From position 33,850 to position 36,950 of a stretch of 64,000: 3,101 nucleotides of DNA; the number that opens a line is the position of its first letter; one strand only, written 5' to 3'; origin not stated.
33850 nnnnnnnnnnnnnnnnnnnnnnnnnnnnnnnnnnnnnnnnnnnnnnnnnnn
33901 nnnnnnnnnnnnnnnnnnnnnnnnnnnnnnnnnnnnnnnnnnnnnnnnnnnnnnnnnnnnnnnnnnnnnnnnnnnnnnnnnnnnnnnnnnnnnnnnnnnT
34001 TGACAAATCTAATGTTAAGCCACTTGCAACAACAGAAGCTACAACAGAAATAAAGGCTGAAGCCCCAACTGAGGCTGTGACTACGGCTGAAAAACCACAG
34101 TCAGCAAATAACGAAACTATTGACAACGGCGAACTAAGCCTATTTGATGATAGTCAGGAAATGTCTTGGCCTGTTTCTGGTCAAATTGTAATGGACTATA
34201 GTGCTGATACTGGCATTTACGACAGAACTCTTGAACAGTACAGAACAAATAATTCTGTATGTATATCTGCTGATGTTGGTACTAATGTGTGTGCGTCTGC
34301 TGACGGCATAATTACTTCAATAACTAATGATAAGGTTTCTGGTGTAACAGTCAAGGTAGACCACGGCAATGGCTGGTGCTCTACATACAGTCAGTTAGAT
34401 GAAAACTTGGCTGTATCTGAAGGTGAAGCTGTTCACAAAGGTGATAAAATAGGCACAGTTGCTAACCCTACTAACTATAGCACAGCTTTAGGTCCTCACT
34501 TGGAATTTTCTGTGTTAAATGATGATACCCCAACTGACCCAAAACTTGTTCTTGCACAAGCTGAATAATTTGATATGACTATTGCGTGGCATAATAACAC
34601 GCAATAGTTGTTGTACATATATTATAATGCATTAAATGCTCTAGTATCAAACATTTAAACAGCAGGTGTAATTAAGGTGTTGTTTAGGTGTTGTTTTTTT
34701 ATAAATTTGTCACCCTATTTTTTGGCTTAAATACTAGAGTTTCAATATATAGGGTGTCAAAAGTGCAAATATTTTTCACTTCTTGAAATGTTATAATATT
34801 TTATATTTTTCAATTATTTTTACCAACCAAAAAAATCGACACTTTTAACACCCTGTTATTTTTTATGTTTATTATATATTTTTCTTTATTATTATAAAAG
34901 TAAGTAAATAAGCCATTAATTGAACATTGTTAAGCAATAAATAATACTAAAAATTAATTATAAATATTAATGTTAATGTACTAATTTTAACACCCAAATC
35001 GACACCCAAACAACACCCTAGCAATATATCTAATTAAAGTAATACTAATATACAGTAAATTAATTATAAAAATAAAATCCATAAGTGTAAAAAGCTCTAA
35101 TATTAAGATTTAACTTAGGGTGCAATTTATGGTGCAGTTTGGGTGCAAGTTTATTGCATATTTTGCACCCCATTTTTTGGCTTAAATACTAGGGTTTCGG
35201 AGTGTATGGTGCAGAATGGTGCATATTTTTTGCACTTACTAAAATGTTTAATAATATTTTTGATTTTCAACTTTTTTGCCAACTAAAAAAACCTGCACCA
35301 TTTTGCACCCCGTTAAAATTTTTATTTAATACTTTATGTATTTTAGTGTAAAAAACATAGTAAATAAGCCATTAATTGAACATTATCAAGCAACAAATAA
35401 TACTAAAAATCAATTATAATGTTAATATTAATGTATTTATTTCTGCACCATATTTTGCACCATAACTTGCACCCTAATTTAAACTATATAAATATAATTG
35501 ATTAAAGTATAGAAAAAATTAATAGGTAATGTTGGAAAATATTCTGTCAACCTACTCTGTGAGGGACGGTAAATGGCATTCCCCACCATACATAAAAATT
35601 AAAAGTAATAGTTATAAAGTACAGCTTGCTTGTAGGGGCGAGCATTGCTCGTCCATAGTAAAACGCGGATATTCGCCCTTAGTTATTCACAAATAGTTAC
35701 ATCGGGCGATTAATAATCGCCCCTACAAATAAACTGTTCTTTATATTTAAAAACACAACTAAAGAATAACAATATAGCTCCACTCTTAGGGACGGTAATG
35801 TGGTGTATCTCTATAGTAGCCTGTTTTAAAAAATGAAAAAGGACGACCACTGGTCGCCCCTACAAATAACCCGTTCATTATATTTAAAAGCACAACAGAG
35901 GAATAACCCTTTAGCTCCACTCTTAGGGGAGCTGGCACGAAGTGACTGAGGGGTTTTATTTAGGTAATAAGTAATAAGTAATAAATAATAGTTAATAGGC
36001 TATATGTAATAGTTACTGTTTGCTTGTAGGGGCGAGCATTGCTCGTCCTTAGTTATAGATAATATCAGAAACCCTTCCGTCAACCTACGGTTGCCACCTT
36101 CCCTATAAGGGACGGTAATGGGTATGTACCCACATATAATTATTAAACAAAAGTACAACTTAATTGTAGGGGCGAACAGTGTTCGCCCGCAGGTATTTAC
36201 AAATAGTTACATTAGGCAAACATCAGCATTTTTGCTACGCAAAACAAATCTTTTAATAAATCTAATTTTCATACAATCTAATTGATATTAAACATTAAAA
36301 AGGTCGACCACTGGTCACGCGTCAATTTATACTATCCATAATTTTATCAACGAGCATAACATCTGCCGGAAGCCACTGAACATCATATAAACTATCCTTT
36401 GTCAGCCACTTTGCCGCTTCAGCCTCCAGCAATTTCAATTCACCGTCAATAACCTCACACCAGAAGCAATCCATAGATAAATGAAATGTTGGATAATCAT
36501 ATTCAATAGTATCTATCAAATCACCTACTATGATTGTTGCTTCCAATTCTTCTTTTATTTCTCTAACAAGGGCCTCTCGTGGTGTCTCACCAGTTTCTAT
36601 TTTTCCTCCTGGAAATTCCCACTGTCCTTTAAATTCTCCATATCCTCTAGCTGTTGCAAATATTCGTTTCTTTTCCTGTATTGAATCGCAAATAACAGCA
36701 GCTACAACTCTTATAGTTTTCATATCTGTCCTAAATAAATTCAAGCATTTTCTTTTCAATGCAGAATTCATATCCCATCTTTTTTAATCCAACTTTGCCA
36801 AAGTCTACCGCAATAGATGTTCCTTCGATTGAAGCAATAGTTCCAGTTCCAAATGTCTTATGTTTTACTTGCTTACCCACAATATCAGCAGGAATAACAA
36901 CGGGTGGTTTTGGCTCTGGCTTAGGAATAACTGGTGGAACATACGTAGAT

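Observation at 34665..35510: Tandem 450-bp noncoding modules with swapped iteron-like word arrays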

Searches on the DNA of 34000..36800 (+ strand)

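Call 6: search_rna_families(source=window, start=34000, end=36800, threshold=evalue, max_evalue=1)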
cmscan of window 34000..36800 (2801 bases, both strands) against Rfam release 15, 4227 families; matches with E-value up to 1: 4.
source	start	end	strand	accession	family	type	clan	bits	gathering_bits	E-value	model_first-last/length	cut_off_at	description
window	35831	35906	-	RF02551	DapZ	Cis-reg;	-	30.8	56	0.0089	1-78/78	no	ABC transporter regulator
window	35826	36056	+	RF01808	MicX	Gene; sRNA;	-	23.9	75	0.019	1-194/194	no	MicX Vibrio cholerae sRNA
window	36004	36048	-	RF01795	FourU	Cis-reg; thermoregulator;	-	20.8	60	0.72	1-65/65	no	FourU thermometer RNA element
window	34103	34166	+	RF00221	SNORD43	Gene; snRNA; snoRNA; CD-box;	CL00059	19.6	45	0.85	1-64/64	no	Small nucleolar RNA SNORD43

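Call 7: search_dna_similar(query=window:34640-35520:+, collection=phages, mode=distant)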
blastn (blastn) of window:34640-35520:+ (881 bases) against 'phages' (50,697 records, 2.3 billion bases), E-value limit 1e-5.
No match.

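Call 8: search_dna_similar(query=window:34640-35520:+, collection=plasmids, mode=distant)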
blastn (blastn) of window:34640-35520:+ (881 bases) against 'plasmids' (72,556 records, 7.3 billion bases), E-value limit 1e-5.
No match.
